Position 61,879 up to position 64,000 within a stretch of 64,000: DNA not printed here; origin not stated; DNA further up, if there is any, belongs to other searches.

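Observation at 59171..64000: Lrp regulator, LLM monooxygenase and two family III CoA-transferases, the last apparently a tandem two-domain fusion running off the window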

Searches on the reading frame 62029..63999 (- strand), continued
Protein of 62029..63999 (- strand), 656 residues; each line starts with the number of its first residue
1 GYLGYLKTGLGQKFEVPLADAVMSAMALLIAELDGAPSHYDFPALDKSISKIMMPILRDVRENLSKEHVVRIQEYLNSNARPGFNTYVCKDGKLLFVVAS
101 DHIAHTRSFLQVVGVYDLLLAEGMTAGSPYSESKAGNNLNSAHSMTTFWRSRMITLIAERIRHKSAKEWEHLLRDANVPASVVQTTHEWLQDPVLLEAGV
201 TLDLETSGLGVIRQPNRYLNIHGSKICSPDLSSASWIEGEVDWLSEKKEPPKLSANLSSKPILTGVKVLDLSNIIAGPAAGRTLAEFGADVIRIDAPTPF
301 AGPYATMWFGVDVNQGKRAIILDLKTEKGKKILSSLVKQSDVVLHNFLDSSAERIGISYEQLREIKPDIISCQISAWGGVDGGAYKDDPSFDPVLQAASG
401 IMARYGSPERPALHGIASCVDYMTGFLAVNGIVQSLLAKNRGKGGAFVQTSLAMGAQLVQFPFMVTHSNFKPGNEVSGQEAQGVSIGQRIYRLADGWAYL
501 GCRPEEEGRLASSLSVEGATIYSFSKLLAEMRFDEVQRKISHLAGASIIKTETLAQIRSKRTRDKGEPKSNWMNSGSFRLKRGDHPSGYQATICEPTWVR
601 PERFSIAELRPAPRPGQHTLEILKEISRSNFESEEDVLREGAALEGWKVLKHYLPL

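Call 30: find_homologous_proteins(query=L007:7974-10484:+)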
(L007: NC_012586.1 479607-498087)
Query L007:7974-10484:+ (837 aa): 3574 proteins with E <= 0.001 among 8000 candidates; the best 120 are listed.
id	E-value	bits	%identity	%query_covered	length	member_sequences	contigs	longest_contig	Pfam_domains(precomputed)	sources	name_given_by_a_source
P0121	0.0e+0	1873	97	100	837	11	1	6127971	PF02515.23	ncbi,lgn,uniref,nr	ncbi:CoA transferase [Ensifer sp. BR816]|uniref:CoA transferase n=1 Tax=Rhizobium sp. (strain BR816)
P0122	0.0e+0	1743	90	100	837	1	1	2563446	PF02515.23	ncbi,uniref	ncbi:CoA transferase [Mesorhizobium sp. KR9-304]|uniref:CoA transferase n=1 Tax=Mesorhizobium sp. KR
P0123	0.0e+0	1692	86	100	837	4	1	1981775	PF02515.23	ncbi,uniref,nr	ncbi:CoA transferase [Sinorhizobium alkalisoli]|uniref:CoA transferase n=1 Tax=Sinorhizobium alkalis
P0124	0.0e+0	1688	86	100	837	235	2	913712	PF02515.23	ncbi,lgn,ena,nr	nr:CoA transferase [uncultured Shinella sp.]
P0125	0.0e+0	1678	85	100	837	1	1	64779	PF02515.23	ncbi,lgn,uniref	ncbi:CoA transferase [Ensifer sp. MJa1]|uniref:CoA transferase n=1 Tax=Ensifer sp. MJa1 TaxID=291988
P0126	0.0e+0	1659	84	100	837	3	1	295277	PF02515.23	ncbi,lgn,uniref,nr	ncbi:CoA transferase [Agrobacterium tumefaciens]|uniref:CoA transferase n=1 Tax=Agrobacterium tumefa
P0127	0.0e+0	1657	84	100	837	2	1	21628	PF02515.23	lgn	-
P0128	0.0e+0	1655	84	100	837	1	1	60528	PF02515.23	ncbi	-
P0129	0.0e+0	1654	83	100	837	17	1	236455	PF02515.23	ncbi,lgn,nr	ncbi:carnitine dehydratase [Rhizobium sp. Root564]|nr:carnitine dehydratase [Rhizobium sp. Root564]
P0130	0.0e+0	1653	84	100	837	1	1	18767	PF02515.23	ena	-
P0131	0.0e+0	1653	84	100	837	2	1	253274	PF02515.23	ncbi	-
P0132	0.0e+0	1651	84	100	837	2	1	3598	PF02515.23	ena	-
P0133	0.0e+0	1648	84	100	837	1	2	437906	PF02515.23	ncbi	ncbi:CoA transferase [Agrobacterium tumefaciens]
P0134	0.0e+0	1647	84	100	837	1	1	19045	PF02515.23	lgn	-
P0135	0.0e+0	1645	84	100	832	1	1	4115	PF02515.23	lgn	-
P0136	0.0e+0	1643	84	100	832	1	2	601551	PF02515.23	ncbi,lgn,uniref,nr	ncbi:CoA transferase [Rhizobium rhizogenes]|uniref:CoA transferase n=1 Tax=Rhizobium rhizogenes TaxI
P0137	0.0e+0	1637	83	99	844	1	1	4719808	PF02515.23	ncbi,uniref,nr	ncbi:putative acyl-CoA transferase/carnitine dehydratase [Rhizobium leguminosarum bv. trifolii WSM22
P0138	0.0e+0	1636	84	100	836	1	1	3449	PF02515.23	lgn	-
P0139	0.0e+0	1634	84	100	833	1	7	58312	PF02515.23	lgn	-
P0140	0.0e+0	1628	82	100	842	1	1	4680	PF02515.23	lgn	-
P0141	0.0e+0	1611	83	100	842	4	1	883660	PF02515.23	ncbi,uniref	ncbi:CoA transferase [Rhizobium sp. F40D2]|uniref:CoA transferase n=1 Tax=Rhizobium sp. F40D2 TaxID=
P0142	0.0e+0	1585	81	100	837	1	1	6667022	PF02515.23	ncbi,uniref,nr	ncbi:CoA transferase [Mesorhizobium sp. INR15]|uniref:CoA transferase n=1 Tax=Mesorhizobium sp. INR1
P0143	0.0e+0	1584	84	97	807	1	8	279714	PF02515.23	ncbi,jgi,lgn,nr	ncbi:UNVERIFIED_ORG: crotonobetainyl-CoA:carnitine CoA-transferase CaiB-like acyl-CoA transferase [R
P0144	0.0e+0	1584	84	97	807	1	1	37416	PF02515.23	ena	-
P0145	0.0e+0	1578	81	100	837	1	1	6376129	PF02515.23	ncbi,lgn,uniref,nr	ncbi:CoA transferase [Mesorhizobium sp. B2-1-8]|uniref:CoA transferase n=1 Tax=Mesorhizobium sp. B2-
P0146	0.0e+0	1576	81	100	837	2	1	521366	PF02515.23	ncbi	ncbi:CoA transferase [Mesorhizobium sp. ArgA1]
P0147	0.0e+0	1575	80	100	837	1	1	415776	PF02515.23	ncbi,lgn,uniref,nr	ncbi:CoA transferase [Mesorhizobium sp. ES1-3]|uniref:CoA transferase n=1 Tax=Mesorhizobium sp. ES1-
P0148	0.0e+0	1575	80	100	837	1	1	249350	PF02515.23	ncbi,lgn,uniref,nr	ncbi:carnitine dehydratase [Mesorhizobium sp. B3-2-1]|uniref:CoA transferase n=1 Tax=Mesorhizobium s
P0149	0.0e+0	1572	80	100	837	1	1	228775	PF02515.23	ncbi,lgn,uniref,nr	ncbi:CoA transferase [Mesorhizobium sp. ESP7-2]|uniref:CoA transferase n=1 Tax=Mesorhizobium sp. ESP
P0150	0.0e+0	1571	81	100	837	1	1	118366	PF02515.23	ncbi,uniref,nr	ncbi:CoA transferase [Mesorhizobium sophorae]|uniref:CoA transferase n=1 Tax=Mesorhizobium sophorae 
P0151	0.0e+0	1570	80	100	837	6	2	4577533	PF02515.23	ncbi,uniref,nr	ncbi:CoA transferase [Rhizobium sp. NZLR1]|uniref:CoA transferase n=1 Tax=Rhizobium sp. NZLR1 TaxID=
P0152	0.0e+0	1566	80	100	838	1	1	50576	PF02515.23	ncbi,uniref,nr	ncbi:CoA transferase [Rhizobium sp. PL01]|uniref:CoA transferase n=1 Tax=Rhizobium sp. PL01 TaxID=30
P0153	0.0e+0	1558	80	100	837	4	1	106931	PF02515.23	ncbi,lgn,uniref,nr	ncbi:CoA transferase [Mesorhizobium sp. B2-3-12]|uniref:CoA transferase n=1 Tax=Mesorhizobium sp. B2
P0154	0.0e+0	1542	78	100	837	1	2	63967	PF02515.23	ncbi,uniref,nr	ncbi:CoA transferase [Pararhizobium antarcticum]|uniref:Carnitine dehydratase n=1 Tax=Pararhizobium 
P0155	0.0e+0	1517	85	91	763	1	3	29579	PF02515.23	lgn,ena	-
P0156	0.0e+0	1499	76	100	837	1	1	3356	PF02515.23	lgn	-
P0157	0.0e+0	1492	76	100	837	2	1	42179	PF02515.23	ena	-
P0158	0.0e+0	1488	77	100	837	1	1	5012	PF02515.23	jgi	-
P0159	0.0e+0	1485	77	99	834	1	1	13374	PF02515.23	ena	-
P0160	0.0e+0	1480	76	100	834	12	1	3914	PF02515.23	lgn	-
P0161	0.0e+0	1476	76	99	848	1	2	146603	PF02515.23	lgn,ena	-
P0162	0.0e+0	1476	76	100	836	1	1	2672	PF02515.23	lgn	-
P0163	0.0e+0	1475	76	99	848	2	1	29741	PF02515.23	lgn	-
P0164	0.0e+0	1462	75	100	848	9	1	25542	PF02515.23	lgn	-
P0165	0.0e+0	1457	75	100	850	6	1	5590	PF02515.23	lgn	-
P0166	0.0e+0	1450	74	100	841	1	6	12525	PF02515.23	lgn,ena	-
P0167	0.0e+0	1450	75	99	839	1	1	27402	PF02515.23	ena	-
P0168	0.0e+0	1447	75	100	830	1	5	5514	PF02515.23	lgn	-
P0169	0.0e+0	1445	74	100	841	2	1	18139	PF02515.23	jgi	jgi:crotonobetainyl-CoA:carnitine CoA-transferase CaiB-like acyl-CoA transferase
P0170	0.0e+0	1444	74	100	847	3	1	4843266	PF02515.23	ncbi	-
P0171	0.0e+0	1444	73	100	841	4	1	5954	PF02515.23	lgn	-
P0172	0.0e+0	1443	74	100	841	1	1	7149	PF02515.23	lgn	-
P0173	0.0e+0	1443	75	100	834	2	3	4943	PF02515.23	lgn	-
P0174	0.0e+0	1441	74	100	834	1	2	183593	PF02515.23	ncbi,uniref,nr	ncbi:CoA transferase [Methylovirgula sp. 4M-Z18]|uniref:CoA transferase n=1 Tax=Methylovirgula sp. 4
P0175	0.0e+0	1438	74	100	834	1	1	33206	PF02515.23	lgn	-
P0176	0.0e+0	1437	74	100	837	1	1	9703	PF02515.23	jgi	-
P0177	0.0e+0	1436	74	100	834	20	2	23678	PF02515.23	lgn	-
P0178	0.0e+0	1434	73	100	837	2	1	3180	PF02515.23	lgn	-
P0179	0.0e+0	1432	73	100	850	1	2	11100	PF02515.23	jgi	jgi:crotonobetainyl-CoA:carnitine CoA-transferase CaiB-like acyl-CoA transferase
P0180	0.0e+0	1432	74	100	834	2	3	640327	PF02515.23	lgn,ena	-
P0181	0.0e+0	1430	73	99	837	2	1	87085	PF02515.23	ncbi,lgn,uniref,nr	ncbi:dimethylsulfoniopropionate cleavage enzyme DddD [Modicisalibacter ilicicola DSM 19980]|uniref:D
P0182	0.0e+0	1430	74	100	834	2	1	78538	PF02515.23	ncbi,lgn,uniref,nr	ncbi:dimethylsulfoniopropionate cleavage enzyme DddD [Rhizobium subbaraonis]|uniref:Dimethylsulfonio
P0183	0.0e+0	1430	74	100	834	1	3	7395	PF02515.23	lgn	-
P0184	0.0e+0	1427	74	99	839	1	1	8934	PF02515.23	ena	-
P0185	0.0e+0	1426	74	100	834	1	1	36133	PF02515.23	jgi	jgi:crotonobetainyl-CoA:carnitine CoA-transferase CaiB-like acyl-CoA transferase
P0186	0.0e+0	1425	73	100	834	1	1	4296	PF02515.23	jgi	-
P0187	0.0e+0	1425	73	99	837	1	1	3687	PF02515.23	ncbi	-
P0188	0.0e+0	1424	74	99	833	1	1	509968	PF02515.23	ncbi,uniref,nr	ncbi:CoA transferase [Rhizobium herbae]|uniref:Crotonobetainyl-CoA:carnitine CoA-transferase CaiB-li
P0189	0.0e+0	1424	72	100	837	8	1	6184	PF02515.23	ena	-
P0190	0.0e+0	1423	72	100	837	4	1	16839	PF02515.23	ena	-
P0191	0.0e+0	1423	73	100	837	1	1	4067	PF02515.23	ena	-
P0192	0.0e+0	1422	73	100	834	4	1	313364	PF02515.23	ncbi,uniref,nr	ncbi:CoA transferase [Rhizobium lentis]|uniref:CoA transferase n=1 Tax=Rhizobium lentis TaxID=113819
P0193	0.0e+0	1420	73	100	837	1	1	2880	PF02515.23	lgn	-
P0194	0.0e+0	1420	74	99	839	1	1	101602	PF02515.23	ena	-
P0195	0.0e+0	1419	73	100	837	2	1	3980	PF02515.23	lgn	-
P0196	0.0e+0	1419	73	100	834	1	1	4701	PF02515.23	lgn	-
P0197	0.0e+0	1419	73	100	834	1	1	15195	PF02515.23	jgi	jgi:crotonobetainyl-CoA:carnitine CoA-transferase CaiB-like acyl-CoA transferase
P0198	0.0e+0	1418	72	100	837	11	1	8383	PF02515.23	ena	-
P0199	0.0e+0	1416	72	100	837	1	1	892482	PF02515.23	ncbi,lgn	-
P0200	0.0e+0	1416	73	100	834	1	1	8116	PF02515.23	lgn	-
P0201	0.0e+0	1415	73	100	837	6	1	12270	PF02515.23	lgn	-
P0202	0.0e+0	1415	73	100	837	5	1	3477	PF02515.23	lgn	-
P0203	0.0e+0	1414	73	100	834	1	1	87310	PF02515.23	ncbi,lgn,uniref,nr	ncbi:CoA transferase [Mesorhizobium sp. MSK_1335]|uniref:CoA transferase n=1 Tax=Mesorhizobium monta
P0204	0.0e+0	1414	72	100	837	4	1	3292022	PF02515.23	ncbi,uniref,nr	ncbi:CoA transferase [Marivivens aquimaris]|uniref:CoA transferase n=1 Tax=Marivivens aquimaris TaxI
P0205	0.0e+0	1413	72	100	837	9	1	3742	PF02515.23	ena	-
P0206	0.0e+0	1410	72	100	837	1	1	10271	PF02515.23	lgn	-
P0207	0.0e+0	1410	72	100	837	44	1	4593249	PF02515.23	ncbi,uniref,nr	ncbi:CoA transferase [Rhodoferax sp. PAMC 29310]|uniref:CoA transferase n=1 Tax=Rhodoferax sp. PAMC 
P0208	0.0e+0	1410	72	99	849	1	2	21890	PF02515.23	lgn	-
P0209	0.0e+0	1410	71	100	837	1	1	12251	PF02515.23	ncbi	ncbi:MAG: CoA transferase [Pseudomonadota bacterium]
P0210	0.0e+0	1409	72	100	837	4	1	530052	PF02515.23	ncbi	-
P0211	0.0e+0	1409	73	100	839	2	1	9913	PF02515.23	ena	-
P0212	0.0e+0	1408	72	99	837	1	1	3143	PF02515.23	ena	-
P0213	0.0e+0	1407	72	100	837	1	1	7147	PF02515.23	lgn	-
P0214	0.0e+0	1407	73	99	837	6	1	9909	PF02515.23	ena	-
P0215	0.0e+0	1406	72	100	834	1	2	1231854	PF02515.23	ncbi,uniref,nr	ncbi:CoA transferase [Dongia soli]|uniref:CoA transferase n=1 Tax=Dongia soli TaxID=600628 RepID=A0A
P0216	0.0e+0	1405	71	99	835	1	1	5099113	PF02515.23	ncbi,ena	-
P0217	0.0e+0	1404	73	99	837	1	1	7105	PF02515.23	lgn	-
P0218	0.0e+0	1404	73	99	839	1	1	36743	PF02515.23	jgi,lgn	jgi:crotonobetainyl-CoA:carnitine CoA-transferase CaiB-like acyl-CoA transferase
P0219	0.0e+0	1403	74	100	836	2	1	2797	PF02515.23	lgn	-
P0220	0.0e+0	1403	72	100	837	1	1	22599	PF02515.23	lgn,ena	-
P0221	0.0e+0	1401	72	100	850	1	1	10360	PF02515.23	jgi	jgi:crotonobetainyl-CoA:carnitine CoA-transferase CaiB-like acyl-CoA transferase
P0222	0.0e+0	1401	72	100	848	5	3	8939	PF02515.23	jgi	jgi:crotonobetainyl-CoA:carnitine CoA-transferase CaiB-like acyl-CoA transferase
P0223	0.0e+0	1401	73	100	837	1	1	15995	PF02515.23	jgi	-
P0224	0.0e+0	1400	72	100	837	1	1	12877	PF02515.23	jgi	jgi:crotonobetainyl-CoA:carnitine CoA-transferase CaiB-like acyl-CoA transferase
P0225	0.0e+0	1400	71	100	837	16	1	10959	PF02515.23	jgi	jgi:crotonobetainyl-CoA:carnitine CoA-transferase CaiB-like acyl-CoA transferase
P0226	0.0e+0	1400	73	100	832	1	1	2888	PF02515.23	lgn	-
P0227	0.0e+0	1399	72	100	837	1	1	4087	PF02515.23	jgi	jgi:crotonobetainyl-CoA:carnitine CoA-transferase CaiB-like acyl-CoA transferase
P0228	0.0e+0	1399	72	100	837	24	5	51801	PF02515.23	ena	-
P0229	0.0e+0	1399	73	100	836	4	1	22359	PF02515.23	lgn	-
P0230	0.0e+0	1398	72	100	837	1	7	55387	PF02515.23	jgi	jgi:crotonobetainyl-CoA:carnitine CoA-transferase CaiB-like acyl-CoA transferase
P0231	0.0e+0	1397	73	100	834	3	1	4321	PF02515.23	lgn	-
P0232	0.0e+0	1397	73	100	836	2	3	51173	PF02515.23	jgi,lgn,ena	-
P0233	0.0e+0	1397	73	100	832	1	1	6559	PF02515.23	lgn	-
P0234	0.0e+0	1396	72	100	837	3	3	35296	PF02515.23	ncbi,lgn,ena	-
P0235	0.0e+0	1396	71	100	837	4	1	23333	PF02515.23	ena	-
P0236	0.0e+0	1396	71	100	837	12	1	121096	PF02515.23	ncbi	-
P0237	0.0e+0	1396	72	100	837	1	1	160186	PF02515.23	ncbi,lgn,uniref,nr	ncbi:CoA transferase [Roseisalinus antarcticus]|uniref:E-cinnamoyl-CoA:R-phenyllactate CoA transfera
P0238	0.0e+0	1396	71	100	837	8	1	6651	PF02515.23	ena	-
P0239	0.0e+0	1395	72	100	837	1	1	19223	PF02515.23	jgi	jgi:crotonobetainyl-CoA:carnitine CoA-transferase CaiB-like acyl-CoA transferase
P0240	0.0e+0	1395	70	100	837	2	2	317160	PF02515.23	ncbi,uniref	ncbi:CoA transferase [Granulosicoccus sp. 3-233]|uniref:CaiB/BaiF CoA-transferase family protein n=1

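Call 43: predict_structure(alignment_id=A1)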
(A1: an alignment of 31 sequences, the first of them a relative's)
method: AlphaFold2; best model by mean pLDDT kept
length: 831 residues; sequences in the alignment: 31
mean_pLDDT: 83.7   pTM: 0.90
mean pLDDT of the five models: 83.7, 83.2, 81.4, 77.0, 76.0
residues with pLDDT >= 90: 300; 70-90: 424; 50-70: 105; < 50: 2
segments of 3 or more residues with pLDDT < 50: none
pLDDT, mean of each block of 10 residues (from residue 1): 77 88 95 94 81 93 90 93 90 93 90 91 86 84 72 75 92 94 90 88 75 68 80 85 84 78 90 77 93 92 69 78 88 94 91 85 82 86 86 90 92 86 73 79 87 90 94 65 67 91 90 95 85 93 92 64 71 70 66 76 96 89 87 81 70 69 91 89 90 88 95 89 87 82 58 80 78 85 84 91 66 85 72 60
secondary structure, 60 per line:
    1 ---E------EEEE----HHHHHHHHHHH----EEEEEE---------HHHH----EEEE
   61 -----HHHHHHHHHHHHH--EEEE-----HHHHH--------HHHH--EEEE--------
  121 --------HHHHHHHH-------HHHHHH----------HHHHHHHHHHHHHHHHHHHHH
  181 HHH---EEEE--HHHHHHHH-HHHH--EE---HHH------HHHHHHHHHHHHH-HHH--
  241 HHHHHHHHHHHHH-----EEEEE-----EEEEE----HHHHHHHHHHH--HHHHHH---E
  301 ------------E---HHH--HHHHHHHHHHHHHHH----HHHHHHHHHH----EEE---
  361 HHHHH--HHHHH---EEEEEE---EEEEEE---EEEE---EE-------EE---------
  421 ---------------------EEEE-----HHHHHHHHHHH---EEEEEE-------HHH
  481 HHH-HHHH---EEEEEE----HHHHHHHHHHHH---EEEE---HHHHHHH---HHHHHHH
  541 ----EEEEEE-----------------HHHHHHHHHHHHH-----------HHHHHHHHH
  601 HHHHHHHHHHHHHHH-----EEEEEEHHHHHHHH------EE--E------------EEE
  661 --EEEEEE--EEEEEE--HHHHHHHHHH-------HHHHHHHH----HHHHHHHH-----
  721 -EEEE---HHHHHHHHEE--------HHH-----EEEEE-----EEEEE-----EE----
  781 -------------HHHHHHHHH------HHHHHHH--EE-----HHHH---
elements in order (helices of 4 or more, strands of 3 or more residues): E11-14 H19-29 E34-39 H49-52 E57-60 H66-78 E81-84 H90-94 H103-106 E109-112 H129-136 H144-149 H160-183 E187-190 H193-200 H202-205 H222-234 H241-253 E259-263 E269-273 H278-288 H291-296 H322-336 H341-350 E355-357 H361-365 H368-372 E376-381 E385-390 E394-397 E442-445 H451-461 E465-470 H478-483 H485-488 E492-497 H502-513 E517-520 H524-530 H534-540 E545-550 H568-580 H592-615 E621-626 H627-634 E658-660 E663-668 E671-676 H679-688 H696-703 H708-715 E722-725 H729-736 E755-759 E765-769 H794-802 H809-815 H825-828

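Call 45: fold_search(model_id=the predicted structure, library=pdb)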
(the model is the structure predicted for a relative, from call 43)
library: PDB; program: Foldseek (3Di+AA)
matches with E <= 10: 1650; with E <= 0.001: 89
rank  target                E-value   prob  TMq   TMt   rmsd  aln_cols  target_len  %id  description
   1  9br6_A                1.4e-17  1.00  0.38  0.74   4.8       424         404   24  Crystal structure of human succinyl-CoA:glutarate-CoA transferase (SUGCT) (released 2024-08-07)
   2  9br7_A                2.5e-17  1.00  0.39  0.76   4.6       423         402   24  Crystal structure of human succinyl-CoA:glutarate-CoA transferase (SUGCT) in complex with Losartan carboxylic acid (released 2024-08-07)
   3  9br7_C                2.6e-17  1.00  0.38  0.74   5.0       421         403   24  Crystal structure of human succinyl-CoA:glutarate-CoA transferase (SUGCT) in complex with Losartan carboxylic acid (released 2024-08-07)
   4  9br7_B                3.3e-17  1.00  0.38  0.74   4.9       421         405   24  Crystal structure of human succinyl-CoA:glutarate-CoA transferase (SUGCT) in complex with Losartan carboxylic acid (released 2024-08-07)
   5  9br6_B                5.6e-17  1.00  0.38  0.74   4.7       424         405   24  Crystal structure of human succinyl-CoA:glutarate-CoA transferase (SUGCT) (released 2024-08-07)
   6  10ui_D                7.6e-17  1.00  0.38  0.74   4.7       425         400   21  Crystal structure of Formyl-coenzyme A transferase from Brucella melitensis in complex with Zinc (released 2026-02-18)
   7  9zav_B                8.1e-17  1.00  0.38  0.74   4.8       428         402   20  Crystal structure of Formyl-coenzyme A transferase from Brucella melitensis in complex with succinate (released 2025-12-03)
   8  9zav_E                1.1e-16  1.00  0.38  0.75   4.6       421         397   21  Crystal structure of Formyl-coenzyme A transferase from Brucella melitensis in complex with succinate (released 2025-12-03)
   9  9zav_A                1.5e-16  1.00  0.38  0.73   5.0       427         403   20  Crystal structure of Formyl-coenzyme A transferase from Brucella melitensis in complex with succinate (released 2025-12-03)
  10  3ubm_C                2.3e-16  1.00  0.34  0.62   5.9       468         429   20  Formyl-CoA:oxalate CoA-transferase from Acetobacter aceti (released 2012-03-21)
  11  3ubm_B                4.6e-16  1.00  0.35  0.65   5.7       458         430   19  Formyl-CoA:oxalate CoA-transferase from Acetobacter aceti (released 2012-03-21)
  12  3ubm_A                4.9e-16  1.00  0.35  0.63   6.0       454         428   20  Formyl-CoA:oxalate CoA-transferase from Acetobacter aceti (released 2012-03-21)
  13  1pt5_A                6.4e-16  1.00  0.36  0.67   5.5       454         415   18  Crystal structure of gene yfdW of E. coli (released 2003-09-09)
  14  8apq_A                7.5e-16  1.00  0.34  0.66   5.9       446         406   20  CaMct - Mesaconyl-CoA C1:C4 CoA Transferase of Chloroflexus aurantiacus (released 2023-01-11)
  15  8apq_E                1.4e-15  1.00  0.36  0.69   5.4       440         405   20  CaMct - Mesaconyl-CoA C1:C4 CoA Transferase of Chloroflexus aurantiacus (released 2023-01-11)
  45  1t3z_A                4.0e-14  1.00  0.36  0.66   5.9       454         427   18  Formyl-CoA Tranferase mutant Asp169 to Ser (released 2004-08-03)
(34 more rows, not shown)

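Call 46: search_protein_families(library=pfam, proteins=[L001:3257-3991:+, L001:4008-4976:+], max_evalue=0.001)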
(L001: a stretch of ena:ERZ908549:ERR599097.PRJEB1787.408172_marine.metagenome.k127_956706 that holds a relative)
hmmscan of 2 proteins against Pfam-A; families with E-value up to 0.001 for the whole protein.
L001:3257-3991:+ (244 aa): 1 family
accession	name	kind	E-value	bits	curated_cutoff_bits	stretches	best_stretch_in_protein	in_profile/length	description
PF02596.20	DUF169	-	1.8e-20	74.1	27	1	10-214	1-208/209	Uncharacterised ArCR, COG2043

L001:4008-4976:+ (322 aa): 1 family
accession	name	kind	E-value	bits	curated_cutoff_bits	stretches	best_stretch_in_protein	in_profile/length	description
PF00296.26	Bac_luciferase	-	2.8e-48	165.3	27.9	1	9-237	11-239/314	Luciferase-like monooxygenase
